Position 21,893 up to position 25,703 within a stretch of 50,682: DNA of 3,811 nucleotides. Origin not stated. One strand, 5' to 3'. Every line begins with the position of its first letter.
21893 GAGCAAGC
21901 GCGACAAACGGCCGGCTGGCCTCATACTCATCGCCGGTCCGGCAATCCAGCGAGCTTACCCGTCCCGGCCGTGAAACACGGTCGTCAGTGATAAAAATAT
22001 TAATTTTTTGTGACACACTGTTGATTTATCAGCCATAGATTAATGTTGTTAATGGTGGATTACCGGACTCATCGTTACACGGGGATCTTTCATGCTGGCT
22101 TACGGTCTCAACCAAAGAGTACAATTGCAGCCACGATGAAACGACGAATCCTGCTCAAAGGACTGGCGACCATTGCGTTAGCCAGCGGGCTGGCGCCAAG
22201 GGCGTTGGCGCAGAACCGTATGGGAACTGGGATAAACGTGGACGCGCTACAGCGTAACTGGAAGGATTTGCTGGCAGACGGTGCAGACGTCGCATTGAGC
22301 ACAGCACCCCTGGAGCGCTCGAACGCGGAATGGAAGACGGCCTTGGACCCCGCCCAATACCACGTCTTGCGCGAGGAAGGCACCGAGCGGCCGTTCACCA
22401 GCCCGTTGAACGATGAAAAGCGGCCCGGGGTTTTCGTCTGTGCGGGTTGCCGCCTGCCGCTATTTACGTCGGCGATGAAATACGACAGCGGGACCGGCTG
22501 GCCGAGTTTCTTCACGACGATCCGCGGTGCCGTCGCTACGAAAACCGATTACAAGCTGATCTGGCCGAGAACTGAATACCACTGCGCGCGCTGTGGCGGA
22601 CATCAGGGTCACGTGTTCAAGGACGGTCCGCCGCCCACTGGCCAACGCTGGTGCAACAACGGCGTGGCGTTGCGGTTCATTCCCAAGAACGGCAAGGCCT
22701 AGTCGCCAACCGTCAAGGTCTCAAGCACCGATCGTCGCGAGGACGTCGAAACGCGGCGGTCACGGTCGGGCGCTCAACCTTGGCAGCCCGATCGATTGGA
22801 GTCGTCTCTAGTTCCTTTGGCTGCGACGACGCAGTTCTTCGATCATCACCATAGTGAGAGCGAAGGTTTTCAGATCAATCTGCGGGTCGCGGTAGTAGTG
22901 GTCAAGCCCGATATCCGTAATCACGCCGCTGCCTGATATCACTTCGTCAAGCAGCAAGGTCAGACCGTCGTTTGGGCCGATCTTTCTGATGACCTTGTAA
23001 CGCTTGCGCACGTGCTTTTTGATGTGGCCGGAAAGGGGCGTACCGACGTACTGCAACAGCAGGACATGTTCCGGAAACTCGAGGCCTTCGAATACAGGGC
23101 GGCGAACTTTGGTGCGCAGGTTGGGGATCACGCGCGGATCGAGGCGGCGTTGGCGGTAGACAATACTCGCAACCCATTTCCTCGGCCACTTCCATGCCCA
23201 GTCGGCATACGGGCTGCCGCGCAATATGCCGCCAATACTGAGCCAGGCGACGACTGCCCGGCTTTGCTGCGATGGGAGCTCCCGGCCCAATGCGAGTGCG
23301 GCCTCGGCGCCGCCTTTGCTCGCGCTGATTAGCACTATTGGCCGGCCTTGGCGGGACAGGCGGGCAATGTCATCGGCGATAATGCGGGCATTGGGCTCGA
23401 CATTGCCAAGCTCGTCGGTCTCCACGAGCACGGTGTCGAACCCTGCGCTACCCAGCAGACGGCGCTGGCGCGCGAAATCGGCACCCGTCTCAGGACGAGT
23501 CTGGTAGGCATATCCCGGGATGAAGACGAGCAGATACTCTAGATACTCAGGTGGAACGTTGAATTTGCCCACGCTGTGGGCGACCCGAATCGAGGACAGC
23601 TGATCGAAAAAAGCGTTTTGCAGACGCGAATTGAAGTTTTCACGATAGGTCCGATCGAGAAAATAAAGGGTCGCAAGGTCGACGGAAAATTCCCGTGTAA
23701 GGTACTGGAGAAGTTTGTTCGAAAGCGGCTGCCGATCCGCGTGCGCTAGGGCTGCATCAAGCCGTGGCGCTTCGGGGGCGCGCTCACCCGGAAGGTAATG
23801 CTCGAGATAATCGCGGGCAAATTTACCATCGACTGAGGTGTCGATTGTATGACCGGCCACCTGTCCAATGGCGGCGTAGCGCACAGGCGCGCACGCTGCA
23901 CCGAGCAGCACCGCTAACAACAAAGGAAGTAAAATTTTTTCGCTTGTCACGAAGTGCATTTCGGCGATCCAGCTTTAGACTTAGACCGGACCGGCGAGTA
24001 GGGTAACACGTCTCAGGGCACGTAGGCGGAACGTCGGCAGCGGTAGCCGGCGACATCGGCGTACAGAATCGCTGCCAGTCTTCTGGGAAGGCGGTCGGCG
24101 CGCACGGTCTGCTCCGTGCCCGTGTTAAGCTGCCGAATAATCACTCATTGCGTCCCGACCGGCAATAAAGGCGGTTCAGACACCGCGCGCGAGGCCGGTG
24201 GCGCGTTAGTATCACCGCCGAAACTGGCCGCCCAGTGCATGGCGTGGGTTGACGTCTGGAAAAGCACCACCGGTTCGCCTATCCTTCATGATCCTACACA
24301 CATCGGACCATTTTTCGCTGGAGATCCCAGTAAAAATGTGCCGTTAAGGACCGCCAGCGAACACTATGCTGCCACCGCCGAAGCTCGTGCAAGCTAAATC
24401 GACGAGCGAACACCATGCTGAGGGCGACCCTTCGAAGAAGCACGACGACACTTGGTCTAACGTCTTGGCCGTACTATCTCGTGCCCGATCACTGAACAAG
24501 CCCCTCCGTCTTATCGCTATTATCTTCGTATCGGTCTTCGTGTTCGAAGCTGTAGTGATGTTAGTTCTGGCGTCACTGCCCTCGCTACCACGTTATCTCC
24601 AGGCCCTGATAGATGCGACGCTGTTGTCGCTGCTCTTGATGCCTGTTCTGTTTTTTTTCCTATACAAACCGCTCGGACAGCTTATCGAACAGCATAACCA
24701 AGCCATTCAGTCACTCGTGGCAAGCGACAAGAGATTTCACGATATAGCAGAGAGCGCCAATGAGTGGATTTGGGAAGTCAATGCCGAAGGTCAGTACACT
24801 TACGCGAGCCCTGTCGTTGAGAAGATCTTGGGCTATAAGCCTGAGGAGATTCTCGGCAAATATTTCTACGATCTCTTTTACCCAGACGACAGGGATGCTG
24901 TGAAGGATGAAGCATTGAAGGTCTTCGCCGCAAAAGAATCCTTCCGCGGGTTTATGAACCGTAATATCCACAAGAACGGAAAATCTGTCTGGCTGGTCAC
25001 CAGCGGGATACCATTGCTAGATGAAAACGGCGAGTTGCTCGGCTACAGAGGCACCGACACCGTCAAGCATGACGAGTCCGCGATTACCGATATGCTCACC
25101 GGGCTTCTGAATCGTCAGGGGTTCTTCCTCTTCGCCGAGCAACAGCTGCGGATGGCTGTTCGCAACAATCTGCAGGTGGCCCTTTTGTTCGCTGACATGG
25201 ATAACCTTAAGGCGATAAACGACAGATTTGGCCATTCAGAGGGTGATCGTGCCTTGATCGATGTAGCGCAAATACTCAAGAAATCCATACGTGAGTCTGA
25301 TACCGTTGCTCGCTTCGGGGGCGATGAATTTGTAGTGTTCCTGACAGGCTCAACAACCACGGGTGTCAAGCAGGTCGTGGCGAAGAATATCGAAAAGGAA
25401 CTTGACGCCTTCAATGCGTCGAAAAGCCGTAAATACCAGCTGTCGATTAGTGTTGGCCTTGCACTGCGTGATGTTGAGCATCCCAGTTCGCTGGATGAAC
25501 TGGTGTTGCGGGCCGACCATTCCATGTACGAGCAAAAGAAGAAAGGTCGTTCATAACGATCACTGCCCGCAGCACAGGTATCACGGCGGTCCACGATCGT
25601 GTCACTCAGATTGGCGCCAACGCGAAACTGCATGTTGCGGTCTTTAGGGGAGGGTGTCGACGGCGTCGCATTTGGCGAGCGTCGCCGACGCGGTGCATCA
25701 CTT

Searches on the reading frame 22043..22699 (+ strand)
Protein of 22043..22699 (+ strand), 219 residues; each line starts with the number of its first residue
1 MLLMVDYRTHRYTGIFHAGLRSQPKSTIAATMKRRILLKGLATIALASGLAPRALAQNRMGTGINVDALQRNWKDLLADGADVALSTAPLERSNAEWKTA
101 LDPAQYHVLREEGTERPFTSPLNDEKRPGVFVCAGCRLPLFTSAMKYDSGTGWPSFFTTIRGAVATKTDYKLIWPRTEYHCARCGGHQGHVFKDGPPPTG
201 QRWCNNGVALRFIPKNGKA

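Call 32: search_protein_families(library=pfam, proteins=[window:22043-22699:+], max_evalue=0.00001)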
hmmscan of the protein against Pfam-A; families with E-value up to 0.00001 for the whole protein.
window:22043-22699:+ (219 aa): 1 family
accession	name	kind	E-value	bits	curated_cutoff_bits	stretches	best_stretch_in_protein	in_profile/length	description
PF01641.26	SelR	-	2.5e-45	153.6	24.9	1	101-214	1-116/116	SelR domain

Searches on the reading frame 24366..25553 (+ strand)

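Call 32: search_protein_families(library=pfam, proteins=[window:24366-25553:+], max_evalue=0.00001)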
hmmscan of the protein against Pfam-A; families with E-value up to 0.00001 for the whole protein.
window:24366-25553:+ (396 aa): 6 families
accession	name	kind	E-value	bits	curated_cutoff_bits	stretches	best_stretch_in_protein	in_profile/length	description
PF00990.26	GGDEF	-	2.7e-41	141.5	23.8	1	239-395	1-159/161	Diguanylate cyclase, GGDEF domain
PF08447.18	PAS_3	-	3.3e-17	63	25.6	1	145-230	2-88/89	PAS fold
PF00989.32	PAS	-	1.3e-14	54.6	22.6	1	123-227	2-106/113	PAS fold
PF13426.13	PAS_9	-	1.6e-13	51.3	27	1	133-229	2-96/103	PAS domain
PF08448.16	PAS_4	-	2.4e-11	44.3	23.1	1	129-227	2-98/110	PAS fold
PF13188.13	PAS_8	-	4.1e-06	26.9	21.8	0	123-176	2-55/65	PAS domain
